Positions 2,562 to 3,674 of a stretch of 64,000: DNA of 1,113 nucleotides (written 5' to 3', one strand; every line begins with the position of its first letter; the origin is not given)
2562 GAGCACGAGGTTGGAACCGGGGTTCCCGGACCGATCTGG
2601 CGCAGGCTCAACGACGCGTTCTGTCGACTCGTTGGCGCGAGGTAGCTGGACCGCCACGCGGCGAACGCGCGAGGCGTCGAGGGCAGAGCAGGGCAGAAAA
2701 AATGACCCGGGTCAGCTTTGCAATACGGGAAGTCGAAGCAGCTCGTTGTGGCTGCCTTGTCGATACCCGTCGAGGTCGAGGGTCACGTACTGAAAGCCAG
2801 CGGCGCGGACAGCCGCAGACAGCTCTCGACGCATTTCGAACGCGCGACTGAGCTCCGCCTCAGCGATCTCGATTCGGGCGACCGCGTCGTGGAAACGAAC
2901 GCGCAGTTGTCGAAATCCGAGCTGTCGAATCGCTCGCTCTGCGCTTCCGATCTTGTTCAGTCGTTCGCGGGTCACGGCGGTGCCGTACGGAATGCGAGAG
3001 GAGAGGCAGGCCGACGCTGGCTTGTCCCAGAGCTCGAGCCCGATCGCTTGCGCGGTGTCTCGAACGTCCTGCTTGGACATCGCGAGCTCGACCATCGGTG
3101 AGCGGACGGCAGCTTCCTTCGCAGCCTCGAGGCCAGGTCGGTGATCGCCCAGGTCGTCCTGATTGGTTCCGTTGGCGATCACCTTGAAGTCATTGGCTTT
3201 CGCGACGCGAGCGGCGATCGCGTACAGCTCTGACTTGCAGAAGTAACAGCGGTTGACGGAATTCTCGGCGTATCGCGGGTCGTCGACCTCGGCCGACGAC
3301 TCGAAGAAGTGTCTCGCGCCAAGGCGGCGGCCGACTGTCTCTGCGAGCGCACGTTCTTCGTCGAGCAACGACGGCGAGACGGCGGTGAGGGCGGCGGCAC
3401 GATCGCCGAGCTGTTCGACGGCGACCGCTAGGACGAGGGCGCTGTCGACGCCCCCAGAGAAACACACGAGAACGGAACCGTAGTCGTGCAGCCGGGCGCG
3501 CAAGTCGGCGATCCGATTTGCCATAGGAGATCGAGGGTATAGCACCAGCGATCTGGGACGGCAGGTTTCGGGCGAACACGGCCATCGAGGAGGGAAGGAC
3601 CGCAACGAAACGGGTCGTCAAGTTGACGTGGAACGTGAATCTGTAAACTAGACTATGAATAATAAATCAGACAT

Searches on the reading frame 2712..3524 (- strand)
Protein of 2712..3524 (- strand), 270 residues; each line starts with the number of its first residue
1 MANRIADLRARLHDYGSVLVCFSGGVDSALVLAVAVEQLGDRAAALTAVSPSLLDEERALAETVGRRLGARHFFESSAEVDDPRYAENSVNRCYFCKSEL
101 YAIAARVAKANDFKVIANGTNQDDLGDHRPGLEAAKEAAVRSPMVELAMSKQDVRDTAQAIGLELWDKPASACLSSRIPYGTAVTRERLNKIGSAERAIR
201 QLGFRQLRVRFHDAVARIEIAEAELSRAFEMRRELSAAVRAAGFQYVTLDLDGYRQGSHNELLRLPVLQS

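Call 9: find_encoding_contigs(protein=window:2712-3524:-, flank=10000, max_places=6)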
Protein window:2712-3524:- (270 aa): 7 contigs read that carry it; 6 places shown.
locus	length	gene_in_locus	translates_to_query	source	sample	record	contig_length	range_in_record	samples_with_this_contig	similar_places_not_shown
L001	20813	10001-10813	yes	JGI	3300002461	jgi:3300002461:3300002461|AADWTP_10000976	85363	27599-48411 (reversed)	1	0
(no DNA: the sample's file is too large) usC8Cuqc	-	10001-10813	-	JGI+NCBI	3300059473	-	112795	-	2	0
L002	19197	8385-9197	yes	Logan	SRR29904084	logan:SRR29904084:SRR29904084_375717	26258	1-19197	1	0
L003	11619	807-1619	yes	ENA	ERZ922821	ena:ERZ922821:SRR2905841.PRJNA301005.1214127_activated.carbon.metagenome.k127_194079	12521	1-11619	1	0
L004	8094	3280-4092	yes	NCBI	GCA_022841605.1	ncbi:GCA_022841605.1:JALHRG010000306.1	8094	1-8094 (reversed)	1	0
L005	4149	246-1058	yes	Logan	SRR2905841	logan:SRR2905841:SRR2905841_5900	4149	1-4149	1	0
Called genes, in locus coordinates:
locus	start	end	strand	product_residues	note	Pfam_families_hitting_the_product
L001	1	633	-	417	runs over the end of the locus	PF05157:MshEN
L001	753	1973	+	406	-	PF00072:Response_reg, PF00512:HisKA, PF02518:HATPase_c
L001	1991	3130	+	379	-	PF00155:Aminotran_1_2 (weak), PF00266:Aminotran_5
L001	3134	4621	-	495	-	PF00590:TP_methylase, PF02602:HEM4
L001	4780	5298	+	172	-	PF02643:DUF192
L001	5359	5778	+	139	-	PF00633:HHH (weak), PF12836:HHH_3, PF14520:HHH_5 (faint)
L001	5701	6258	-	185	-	-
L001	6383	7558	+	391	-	-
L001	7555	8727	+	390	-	PF25293:Beta-prop_EMC1_N (faint), PF01011:PQQ (faint), PF13360:PQQ_2, PF13570:Beta-prop_ACSF4, PF13360:PQQ_2, PF13570:Beta-prop_ACSF4 (weak), PF13360:PQQ_2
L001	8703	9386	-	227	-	-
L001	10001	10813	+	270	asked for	PF00733:Asn_synthase (weak)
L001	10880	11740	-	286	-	PF01063:Aminotran_4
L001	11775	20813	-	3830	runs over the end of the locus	PF13176:TPR_7 (faint), PF13428:TPR_14 (faint), PF00515:TPR_1 (faint), PF07719:TPR_2 (faint), PF13174:TPR_6 (faint), PF13181:TPR_8 (faint), PF13414:TPR_11 (faint), PF14559:TPR_19 (weak), +3 more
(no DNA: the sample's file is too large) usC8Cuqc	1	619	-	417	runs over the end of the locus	PF05157:MshEN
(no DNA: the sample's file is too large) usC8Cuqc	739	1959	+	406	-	PF00072:Response_reg, PF00512:HisKA, PF02518:HATPase_c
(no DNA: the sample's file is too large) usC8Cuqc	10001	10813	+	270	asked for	PF00733:Asn_synthase (weak)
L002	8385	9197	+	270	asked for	PF00733:Asn_synthase (weak)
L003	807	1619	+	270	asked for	PF00733:Asn_synthase (weak)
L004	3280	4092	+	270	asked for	PF00733:Asn_synthase (weak)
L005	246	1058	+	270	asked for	PF00733:Asn_synthase (weak)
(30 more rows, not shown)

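Call 10: search_protein_families(library=pfam, proteins=[window:2712-3524:-], max_evalue=0.1)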
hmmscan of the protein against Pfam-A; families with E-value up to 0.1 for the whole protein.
window:2712-3524:- (270 aa): 7 families
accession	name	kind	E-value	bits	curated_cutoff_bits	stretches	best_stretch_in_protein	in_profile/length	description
PF00733.27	Asn_synthase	-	1.2e-05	25.6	21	1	9-73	11-75/354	Asparagine synthase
PF06508.19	QueC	-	0.0019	18.2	22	1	18-70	2-53/210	Queuosine biosynthesis protein QueC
PF24167.1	DUF7411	-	0.0031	17.6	28.7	1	18-124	3-107/194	Family of unknown function (DUF7411)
PF02540.23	NAD_synthase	-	0.0034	17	21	1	16-54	19-56/242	NAD synthase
PF03054.22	tRNA_Me_trans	-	0.0066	16.6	20.6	0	18-39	3-24/202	tRNA methyl transferase HUP domain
PF02568.20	ThiI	-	0.051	13.6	20.5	0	16-162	4-160/197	Thiamine biosynthesis protein (ThiI)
PF01171.26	ATP_bind_3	-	0.081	13.1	27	0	18-50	2-36/182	PP-loop family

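Call 13: find_homologous_proteins(query=window:2712-3524:-, max_evalue=1e-40)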
Query window:2712-3524:- (270 aa): 7976 proteins with E <= 1e-40 among 8000 candidates; the best 120 are listed.
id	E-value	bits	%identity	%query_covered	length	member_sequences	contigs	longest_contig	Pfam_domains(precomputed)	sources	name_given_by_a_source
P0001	9.4e-169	577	100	100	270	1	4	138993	PF00733.28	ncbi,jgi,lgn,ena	jgi:uncharacterized protein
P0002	1.2e-139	482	83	100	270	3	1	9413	PF00733.28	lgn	-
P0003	1.5e-120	419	71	100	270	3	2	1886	PF00733.28,PF06508.20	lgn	-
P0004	1.3e-118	413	72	100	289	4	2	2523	PF00733.28,PF06508.20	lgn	-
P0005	4.1e-118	411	71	100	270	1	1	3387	PF00733.28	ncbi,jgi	jgi:uncharacterized protein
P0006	6.9e-118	410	72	100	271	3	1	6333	PF00733.28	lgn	-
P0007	7.2e-118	410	71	100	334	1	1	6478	PF00733.28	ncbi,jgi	jgi:uncharacterized protein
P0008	3.2e-116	405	71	100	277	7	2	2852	PF00733.28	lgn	-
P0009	4.6e-112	391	69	100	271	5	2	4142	PF00733.28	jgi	jgi:uncharacterized protein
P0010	3.2e-104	366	63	99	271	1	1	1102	PF00733.28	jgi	jgi:uncharacterized protein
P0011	6.9e-104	365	64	97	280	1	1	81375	-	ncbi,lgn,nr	ncbi:MAG: ATP-dependent sacrificial sulfur transferase LarE [Deltaproteobacteria bacterium]|nr:ATP-d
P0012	1.8e-103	363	63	97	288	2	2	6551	PF00733.28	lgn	-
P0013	5.6e-103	362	62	100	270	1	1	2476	PF00733.28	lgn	-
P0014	7.8e-102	358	63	100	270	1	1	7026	-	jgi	jgi:uncharacterized protein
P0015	5.2e-101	355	63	97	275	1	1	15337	PF00733.28,PF02540.24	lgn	-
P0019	3.2e-100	353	61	100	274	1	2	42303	-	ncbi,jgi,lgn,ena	-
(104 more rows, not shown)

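Call 14: find_encoding_contigs(protein=P0002, flank=6000, max_places=2)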
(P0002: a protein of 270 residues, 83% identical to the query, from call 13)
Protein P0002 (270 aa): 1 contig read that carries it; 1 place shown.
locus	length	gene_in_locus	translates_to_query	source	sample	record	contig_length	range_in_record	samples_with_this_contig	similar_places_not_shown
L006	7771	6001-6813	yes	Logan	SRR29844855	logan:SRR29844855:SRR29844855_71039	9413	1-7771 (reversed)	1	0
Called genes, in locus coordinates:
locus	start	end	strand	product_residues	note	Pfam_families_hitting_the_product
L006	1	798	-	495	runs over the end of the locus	PF00590:TP_methylase, PF02602:HEM4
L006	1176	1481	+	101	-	PF02643:DUF192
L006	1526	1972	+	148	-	PF14520:HHH_5 (faint), PF12836:HHH_3, PF00633:HHH (weak), PF14716:HHH_8 (faint)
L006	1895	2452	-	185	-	-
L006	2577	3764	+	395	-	PF07719:TPR_2 (faint), PF13174:TPR_6 (faint)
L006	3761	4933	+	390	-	PF13360:PQQ_2, PF01011:PQQ (faint), PF13570:Beta-prop_ACSF4, PF25293:Beta-prop_EMC1_N (faint), PF13360:PQQ_2, PF13570:Beta-prop_ACSF4, PF13360:PQQ_2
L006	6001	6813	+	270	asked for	PF00733:Asn_synthase (weak)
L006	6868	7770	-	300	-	?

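Call 15: find_encoding_contigs(protein=P0006, flank=6000, max_places=2)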
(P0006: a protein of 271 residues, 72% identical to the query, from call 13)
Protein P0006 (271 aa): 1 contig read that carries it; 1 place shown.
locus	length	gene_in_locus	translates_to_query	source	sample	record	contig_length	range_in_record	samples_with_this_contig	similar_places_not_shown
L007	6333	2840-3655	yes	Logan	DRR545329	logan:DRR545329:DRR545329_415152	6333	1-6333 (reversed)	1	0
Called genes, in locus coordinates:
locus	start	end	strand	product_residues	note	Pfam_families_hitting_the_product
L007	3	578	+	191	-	?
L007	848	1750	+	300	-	PF01011:PQQ (faint), PF13360:PQQ_2, PF13570:Beta-prop_ACSF4, PF13360:PQQ_2 (weak)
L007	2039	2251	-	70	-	-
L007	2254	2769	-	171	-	-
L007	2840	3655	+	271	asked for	PF00733:Asn_synthase (weak)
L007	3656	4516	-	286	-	PF01063:Aminotran_4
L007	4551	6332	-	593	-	?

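Call 16: find_encoding_contigs(protein=P0007, flank=6000, max_places=2)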
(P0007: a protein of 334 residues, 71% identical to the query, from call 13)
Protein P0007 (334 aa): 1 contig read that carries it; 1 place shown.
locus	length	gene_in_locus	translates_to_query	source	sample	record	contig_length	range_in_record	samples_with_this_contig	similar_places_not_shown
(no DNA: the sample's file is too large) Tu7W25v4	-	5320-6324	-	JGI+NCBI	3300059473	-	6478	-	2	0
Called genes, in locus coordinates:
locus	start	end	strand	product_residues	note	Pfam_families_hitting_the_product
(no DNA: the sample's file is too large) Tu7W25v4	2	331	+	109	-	?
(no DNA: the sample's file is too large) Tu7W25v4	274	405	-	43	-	-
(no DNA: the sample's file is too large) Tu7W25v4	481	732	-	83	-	-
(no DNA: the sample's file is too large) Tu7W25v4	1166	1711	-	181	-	-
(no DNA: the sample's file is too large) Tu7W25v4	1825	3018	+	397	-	PF13432:TPR_16 (faint), PF07719:TPR_2 (faint), PF13174:TPR_6 (faint)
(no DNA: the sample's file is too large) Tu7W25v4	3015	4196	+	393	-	PF13360:PQQ_2, PF01011:PQQ (faint), PF13570:Beta-prop_ACSF4, PF13360:PQQ_2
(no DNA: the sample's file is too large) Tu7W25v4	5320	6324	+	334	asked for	PF00733:Asn_synthase (weak)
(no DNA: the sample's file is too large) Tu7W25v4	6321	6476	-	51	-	?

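Call 17: find_encoding_contigs(protein=P0011, flank=6000, max_places=2)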
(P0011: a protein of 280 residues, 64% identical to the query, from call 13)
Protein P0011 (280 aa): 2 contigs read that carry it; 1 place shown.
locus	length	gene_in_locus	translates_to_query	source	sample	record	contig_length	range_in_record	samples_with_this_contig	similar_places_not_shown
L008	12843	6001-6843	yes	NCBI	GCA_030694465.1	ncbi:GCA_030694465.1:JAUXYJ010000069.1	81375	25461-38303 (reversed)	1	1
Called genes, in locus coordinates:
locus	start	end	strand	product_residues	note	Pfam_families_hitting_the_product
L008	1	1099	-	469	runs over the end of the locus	PF03951:Gln-synt_N, PF00120:Gln-synt_C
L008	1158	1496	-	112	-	PF00543:P-II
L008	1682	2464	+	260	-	PF01625:PMSR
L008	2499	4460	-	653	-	PF13249:SQHop_cyclase_N, PF13243:SQHop_cyclase_C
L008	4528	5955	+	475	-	PF00581:Rhodanese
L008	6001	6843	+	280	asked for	-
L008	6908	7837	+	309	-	PF23023:Anti-Pycsar_Apyc1, PF00753:Lactamase_B, PF12706:Lactamase_B_2 (weak)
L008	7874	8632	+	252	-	PF00696:AA_kinase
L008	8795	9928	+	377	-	-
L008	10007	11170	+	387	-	-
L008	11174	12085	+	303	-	-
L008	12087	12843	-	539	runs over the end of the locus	-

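Call 63: find_encoding_contigs(protein=P0015, flank=4000, max_places=1)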
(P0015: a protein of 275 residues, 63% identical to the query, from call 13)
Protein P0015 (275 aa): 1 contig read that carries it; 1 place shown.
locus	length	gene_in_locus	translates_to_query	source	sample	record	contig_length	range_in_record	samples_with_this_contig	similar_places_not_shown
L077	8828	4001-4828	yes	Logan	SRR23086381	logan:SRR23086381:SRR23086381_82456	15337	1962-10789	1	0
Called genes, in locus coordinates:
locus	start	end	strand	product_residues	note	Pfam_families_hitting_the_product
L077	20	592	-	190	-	-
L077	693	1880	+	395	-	-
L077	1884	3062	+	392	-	PF01011:PQQ (faint), PF13360:PQQ_2, PF13570:Beta-prop_ACSF4, PF25293:Beta-prop_EMC1_N (faint), PF13360:PQQ_2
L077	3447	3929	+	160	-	-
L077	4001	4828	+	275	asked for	PF02540:NAD_synthase (weak), PF00733:Asn_synthase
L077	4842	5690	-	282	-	PF01063:Aminotran_4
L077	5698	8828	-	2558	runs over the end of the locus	?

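Call 64: find_encoding_contigs(protein=P0019, flank=4000, max_places=1)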
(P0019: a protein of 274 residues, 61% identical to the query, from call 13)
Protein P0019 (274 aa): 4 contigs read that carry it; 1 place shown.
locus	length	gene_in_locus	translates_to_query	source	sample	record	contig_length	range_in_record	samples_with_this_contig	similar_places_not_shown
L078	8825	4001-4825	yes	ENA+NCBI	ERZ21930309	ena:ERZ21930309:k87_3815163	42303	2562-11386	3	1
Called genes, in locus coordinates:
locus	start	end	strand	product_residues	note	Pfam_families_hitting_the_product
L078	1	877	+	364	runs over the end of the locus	-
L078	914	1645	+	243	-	PF25283:DUF7873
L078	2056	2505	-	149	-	PF13380:CoA_binding_2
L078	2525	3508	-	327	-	PF02698:DUF218 (weak)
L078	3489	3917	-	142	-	-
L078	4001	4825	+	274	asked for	-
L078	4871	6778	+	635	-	PF13522:GATase_6, PF13537:GATase_7, PF00733:Asn_synthase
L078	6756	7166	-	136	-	-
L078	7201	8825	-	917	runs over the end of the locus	PF05762:VWA_CoxE (faint), PF13519:VWA_2, PF07090:GATase1_like (weak), PF00092:VWA, PF09967:DUF2201 (weak), PF13519:VWA_2, PF13768:VWA_3, PF07090:GATase1_like (weak)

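Call 65: find_encoding_contigs(protein=P0014, flank=4000, max_places=1)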
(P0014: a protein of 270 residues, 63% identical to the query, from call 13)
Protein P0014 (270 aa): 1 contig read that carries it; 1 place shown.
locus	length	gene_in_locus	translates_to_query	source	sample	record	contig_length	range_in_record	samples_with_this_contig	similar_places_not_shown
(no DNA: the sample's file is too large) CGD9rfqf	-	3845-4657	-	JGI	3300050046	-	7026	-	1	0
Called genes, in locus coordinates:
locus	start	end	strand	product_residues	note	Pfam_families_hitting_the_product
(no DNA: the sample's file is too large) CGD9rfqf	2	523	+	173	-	?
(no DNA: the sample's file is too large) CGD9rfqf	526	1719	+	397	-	PF01011:PQQ (faint), PF13360:PQQ_2 (weak), PF13570:Beta-prop_ACSF4, PF13360:PQQ_2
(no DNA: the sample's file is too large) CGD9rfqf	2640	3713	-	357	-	PF04055:Radical_SAM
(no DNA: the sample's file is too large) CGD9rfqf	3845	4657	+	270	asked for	-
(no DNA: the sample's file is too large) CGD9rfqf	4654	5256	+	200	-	PF05951:Peptidase_M15_2, PF08291:Peptidase_M15_3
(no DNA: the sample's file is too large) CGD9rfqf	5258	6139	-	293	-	PF01063:Aminotran_4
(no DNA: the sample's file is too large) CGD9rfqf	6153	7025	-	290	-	?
